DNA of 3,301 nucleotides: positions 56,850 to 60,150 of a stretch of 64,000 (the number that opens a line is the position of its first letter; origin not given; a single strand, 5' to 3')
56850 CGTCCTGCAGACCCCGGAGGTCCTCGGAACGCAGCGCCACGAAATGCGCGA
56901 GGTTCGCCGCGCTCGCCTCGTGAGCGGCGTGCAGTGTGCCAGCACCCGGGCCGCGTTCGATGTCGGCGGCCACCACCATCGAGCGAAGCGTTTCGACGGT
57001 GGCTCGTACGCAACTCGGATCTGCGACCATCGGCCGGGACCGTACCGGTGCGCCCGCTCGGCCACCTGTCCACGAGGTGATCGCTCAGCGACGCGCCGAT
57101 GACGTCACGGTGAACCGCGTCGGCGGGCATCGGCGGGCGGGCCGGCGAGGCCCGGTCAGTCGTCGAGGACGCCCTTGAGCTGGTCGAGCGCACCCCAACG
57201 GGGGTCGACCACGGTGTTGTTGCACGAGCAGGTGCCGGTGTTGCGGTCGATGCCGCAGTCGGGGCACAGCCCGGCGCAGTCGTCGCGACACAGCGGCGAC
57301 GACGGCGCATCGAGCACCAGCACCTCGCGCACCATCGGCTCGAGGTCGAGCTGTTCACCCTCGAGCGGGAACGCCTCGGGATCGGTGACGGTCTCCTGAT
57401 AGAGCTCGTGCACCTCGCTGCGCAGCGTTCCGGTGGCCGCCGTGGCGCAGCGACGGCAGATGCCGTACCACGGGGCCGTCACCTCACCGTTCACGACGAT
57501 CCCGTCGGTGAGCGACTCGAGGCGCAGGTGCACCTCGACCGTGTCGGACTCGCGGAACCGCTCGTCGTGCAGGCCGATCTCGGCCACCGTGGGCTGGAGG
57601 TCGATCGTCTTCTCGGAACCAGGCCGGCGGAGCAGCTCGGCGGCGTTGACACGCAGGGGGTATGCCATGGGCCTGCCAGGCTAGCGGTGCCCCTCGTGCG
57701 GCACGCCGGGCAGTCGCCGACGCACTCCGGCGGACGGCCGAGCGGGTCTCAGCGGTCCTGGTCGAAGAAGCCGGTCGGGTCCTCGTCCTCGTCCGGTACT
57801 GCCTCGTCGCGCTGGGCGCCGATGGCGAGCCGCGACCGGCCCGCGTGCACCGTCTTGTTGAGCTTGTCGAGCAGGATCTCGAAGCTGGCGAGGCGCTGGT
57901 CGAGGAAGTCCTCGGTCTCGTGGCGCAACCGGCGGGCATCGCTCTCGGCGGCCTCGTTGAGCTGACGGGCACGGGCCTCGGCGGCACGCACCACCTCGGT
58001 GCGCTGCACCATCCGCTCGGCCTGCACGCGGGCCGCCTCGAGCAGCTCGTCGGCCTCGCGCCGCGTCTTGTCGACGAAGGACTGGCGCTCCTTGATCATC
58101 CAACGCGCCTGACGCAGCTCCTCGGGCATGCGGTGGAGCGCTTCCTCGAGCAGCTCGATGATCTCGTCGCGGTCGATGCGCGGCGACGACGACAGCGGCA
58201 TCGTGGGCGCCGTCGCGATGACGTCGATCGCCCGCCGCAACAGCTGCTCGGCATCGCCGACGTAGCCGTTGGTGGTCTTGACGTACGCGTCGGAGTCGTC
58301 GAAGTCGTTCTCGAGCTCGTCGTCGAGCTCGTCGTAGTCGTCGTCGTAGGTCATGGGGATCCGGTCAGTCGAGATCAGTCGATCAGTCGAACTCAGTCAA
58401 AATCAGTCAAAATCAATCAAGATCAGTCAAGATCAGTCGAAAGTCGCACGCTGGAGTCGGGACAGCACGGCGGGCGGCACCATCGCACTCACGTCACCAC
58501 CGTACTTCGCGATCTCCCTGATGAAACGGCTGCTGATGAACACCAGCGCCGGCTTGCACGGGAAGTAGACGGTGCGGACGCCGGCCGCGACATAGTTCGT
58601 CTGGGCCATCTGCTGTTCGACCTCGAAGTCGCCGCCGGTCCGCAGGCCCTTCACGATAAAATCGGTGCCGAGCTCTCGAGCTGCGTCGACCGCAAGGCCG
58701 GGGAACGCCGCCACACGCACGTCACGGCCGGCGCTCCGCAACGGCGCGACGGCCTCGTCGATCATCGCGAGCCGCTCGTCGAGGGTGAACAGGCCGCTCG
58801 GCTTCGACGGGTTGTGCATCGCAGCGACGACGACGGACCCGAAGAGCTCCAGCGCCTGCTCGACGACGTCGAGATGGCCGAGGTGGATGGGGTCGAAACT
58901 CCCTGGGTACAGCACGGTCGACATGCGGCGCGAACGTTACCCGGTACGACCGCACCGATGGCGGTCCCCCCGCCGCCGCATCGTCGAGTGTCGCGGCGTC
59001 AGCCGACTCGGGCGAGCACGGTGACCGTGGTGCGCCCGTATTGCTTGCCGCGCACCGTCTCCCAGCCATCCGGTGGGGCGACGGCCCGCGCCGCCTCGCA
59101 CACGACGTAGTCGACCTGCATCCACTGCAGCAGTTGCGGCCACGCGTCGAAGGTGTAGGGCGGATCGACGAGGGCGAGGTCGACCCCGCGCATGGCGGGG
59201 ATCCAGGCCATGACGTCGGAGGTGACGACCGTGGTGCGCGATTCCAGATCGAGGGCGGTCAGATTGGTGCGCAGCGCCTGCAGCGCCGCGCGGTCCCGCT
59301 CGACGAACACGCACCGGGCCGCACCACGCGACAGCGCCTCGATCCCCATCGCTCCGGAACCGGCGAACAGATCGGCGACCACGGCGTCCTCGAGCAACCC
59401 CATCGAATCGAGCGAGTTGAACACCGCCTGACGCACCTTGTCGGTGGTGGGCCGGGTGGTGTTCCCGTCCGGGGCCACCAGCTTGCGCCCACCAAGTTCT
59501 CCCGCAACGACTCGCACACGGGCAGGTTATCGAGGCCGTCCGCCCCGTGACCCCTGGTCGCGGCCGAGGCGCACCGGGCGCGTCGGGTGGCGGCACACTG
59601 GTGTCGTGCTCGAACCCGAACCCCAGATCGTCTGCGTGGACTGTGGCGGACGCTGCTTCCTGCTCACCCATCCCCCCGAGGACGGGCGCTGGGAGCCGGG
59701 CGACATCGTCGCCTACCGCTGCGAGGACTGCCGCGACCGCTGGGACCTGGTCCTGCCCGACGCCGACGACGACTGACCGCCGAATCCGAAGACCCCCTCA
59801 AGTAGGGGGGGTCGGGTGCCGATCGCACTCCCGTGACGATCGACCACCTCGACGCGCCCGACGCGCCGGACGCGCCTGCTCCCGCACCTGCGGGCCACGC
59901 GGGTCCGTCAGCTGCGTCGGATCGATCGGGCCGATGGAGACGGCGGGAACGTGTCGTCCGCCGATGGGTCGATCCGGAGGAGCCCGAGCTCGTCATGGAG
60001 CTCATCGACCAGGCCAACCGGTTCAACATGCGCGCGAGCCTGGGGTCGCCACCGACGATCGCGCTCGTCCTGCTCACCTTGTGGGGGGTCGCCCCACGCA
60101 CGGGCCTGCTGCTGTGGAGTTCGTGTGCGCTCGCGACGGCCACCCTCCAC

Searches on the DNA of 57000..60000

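Call 21: search_rna_families(source=window, start=57000, end=60000, threshold=evalue, max_evalue=1)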
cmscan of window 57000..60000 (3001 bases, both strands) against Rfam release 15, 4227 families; matches with E-value up to 1: 3.
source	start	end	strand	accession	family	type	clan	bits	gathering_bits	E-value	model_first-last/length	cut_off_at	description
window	57817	57917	+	RF01038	mir-1307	Gene; miRNA;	-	23.7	69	0.28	1-90/90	no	mir-1307 microRNA precursor family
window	57275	57307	-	RF00498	EAV_LTH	Cis-reg; leader;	-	17.9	70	0.91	1-45/45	no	Equine arteritis virus leader TRS hairpin (LTH)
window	59930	59989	+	RF01276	sR53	Gene; snRNA; snoRNA; CD-box;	-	17.2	49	0.74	1-60/60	no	Small nucleolar RNA sR53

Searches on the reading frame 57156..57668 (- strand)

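Call 8: search_protein_families(library=pfam, proteins=[window:57156-57668:-])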
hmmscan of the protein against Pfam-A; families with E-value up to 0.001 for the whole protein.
window:57156-57668:- (170 aa): 1 family
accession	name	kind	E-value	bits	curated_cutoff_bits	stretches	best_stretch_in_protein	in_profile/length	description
PF02620.22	YceD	-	2.6e-25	89.2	33.2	1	59-165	1-119/119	Large ribosomal RNA subunit accumulation protein YceD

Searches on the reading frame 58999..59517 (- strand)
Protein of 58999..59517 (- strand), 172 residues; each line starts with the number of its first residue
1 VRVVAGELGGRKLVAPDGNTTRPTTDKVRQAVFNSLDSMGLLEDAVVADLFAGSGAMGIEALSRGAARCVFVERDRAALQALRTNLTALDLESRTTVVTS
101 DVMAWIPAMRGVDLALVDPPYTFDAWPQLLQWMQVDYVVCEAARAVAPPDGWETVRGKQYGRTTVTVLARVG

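Call 39: search_protein_families(library=ncbifam, proteins=[window:58999-59517:-], max_evalue=1)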
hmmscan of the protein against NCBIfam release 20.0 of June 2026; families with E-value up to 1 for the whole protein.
window:58999-59517:- (172 aa): 20 families
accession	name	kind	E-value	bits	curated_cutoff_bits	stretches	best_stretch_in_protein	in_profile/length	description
TIGR00095.1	TIGR00095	equivalog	2.3e-36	125.3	117.5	1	2-169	13-192/194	16S rRNA (guanine(966)-N(2))-methyltransferase RsmD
NF008157.0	PRK10909.1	equivalog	1.7e-27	96.5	302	1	1-123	13-133/199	16S rRNA (guanine(966)-N(2))-methyltransferase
TIGR03534.1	RF_mod_PrmC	equivalog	8.4e-09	35.2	199.1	1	22-123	70-168/253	peptide chain release factor N(5)-glutamine methyltransferase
TIGR02469.1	CbiT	equivalog_domain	4.4e-07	30.2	78.3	1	23-108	2-83/124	precorrin-6Y C5,15-methyltransferase (decarboxylating) subunit CbiT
TIGR03533.1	L3_gln_methyl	equivalog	1.4e-05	24.6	229.7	1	46-122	124-200/284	50S ribosomal protein L3 N(5)-glutamine methyltransferase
TIGR00536.1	hemK_fam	subfamily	9e-05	21.7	115.5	1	22-121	95-192/286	HemK family protein methyltransferase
TIGR00406.1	prmA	equivalog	0.00013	21.5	183.15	1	34-98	151-214/288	50S ribosomal protein L11 methyltransferase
NF010253.0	PRK13699.1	subfamily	0.00051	19.8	244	1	18-73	140-192/226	DNA methyltransferase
NF008748.0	PRK11783.1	equivalog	0.0008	17.7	466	1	47-123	545-622/704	bifunctional 23S rRNA (guanine(2069)-N(7))-methyltransferase RlmK/23S rRNA (guanine(2445)-N(2))-methyltransferase RlmL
NF046099.1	RSP_2647_MTase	equivalog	0.00083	18.3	600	1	40-121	214-299/391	RSP_2647 family RNA methyltransferase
NF011528.0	PRK14968.1-2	equivalog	0.0018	17.8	171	1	45-122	40-118/205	putative methyltransferase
NF040850.1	Trm14_Thcoccales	equivalog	0.006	15.5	480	1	29-122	203-297/365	tRNA (guanine(6)-N2)-methyltransferase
NF047853.1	tRm6a37MtseTrmN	equivalog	0.0084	15.9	350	1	46-122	46-125/244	tRNA(1)(Val) (adenine(37)-N(6))-methyltransferase TrmN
NF005640.0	PRK07402.1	equivalog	0.016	14.8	219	1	39-93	39-94/200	precorrin-6Y C5,15-methyltransferase subunit CbiT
NF011707.0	PRK15128.1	equivalog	0.023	13.6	712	1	42-129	219-311/396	23S rRNA (cytosine(1962)-C(5))-methyltransferase RlmI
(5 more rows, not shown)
